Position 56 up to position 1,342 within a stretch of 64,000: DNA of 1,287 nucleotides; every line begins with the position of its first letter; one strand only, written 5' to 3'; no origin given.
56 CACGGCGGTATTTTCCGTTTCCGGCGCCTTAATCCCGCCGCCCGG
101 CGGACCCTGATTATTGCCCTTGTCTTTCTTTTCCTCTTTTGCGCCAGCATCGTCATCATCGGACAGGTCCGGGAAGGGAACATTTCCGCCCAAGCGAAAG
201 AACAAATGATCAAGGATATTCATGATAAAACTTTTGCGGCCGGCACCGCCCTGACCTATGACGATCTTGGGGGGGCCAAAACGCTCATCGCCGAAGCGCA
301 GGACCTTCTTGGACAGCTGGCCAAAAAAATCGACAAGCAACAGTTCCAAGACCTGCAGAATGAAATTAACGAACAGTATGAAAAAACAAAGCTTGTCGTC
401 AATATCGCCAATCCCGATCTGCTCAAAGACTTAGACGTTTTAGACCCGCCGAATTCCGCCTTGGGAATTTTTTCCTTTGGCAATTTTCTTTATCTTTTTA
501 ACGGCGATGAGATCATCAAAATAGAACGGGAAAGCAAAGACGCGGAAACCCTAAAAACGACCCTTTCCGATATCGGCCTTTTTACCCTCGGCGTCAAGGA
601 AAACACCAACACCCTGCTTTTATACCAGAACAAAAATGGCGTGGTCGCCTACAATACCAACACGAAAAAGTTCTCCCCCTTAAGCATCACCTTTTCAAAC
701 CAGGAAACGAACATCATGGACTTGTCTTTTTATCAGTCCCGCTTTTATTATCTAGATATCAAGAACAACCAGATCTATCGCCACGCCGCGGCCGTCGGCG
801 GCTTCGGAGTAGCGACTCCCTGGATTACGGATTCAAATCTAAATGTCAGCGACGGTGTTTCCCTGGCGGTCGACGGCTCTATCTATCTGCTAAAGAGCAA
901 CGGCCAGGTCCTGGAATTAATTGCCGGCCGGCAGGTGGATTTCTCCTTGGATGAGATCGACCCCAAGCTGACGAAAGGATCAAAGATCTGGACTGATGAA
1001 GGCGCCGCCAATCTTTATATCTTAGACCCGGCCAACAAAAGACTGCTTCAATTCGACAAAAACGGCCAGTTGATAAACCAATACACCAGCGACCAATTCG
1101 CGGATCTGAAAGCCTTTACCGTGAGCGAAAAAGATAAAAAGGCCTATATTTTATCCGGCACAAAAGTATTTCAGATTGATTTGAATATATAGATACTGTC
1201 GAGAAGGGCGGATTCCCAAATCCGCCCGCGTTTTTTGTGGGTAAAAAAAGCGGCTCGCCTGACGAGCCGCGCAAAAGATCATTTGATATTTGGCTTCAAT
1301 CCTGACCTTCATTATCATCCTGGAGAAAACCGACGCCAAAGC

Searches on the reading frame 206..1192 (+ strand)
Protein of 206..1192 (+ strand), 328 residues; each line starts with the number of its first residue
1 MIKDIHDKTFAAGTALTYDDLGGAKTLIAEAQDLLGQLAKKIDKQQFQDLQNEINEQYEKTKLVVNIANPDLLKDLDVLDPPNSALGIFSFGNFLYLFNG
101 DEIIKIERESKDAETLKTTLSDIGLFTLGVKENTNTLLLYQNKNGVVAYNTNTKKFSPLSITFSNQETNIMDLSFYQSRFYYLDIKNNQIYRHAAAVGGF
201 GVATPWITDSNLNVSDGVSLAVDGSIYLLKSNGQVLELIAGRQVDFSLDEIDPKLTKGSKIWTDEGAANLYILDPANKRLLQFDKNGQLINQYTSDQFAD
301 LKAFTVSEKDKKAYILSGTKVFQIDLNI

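Call 44: find_encoding_contigs(protein=window:206-1192:+, flank=10000, max_places=1)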
Protein window:206-1192:+ (328 aa): no gene with exactly this product is on record in the collection.
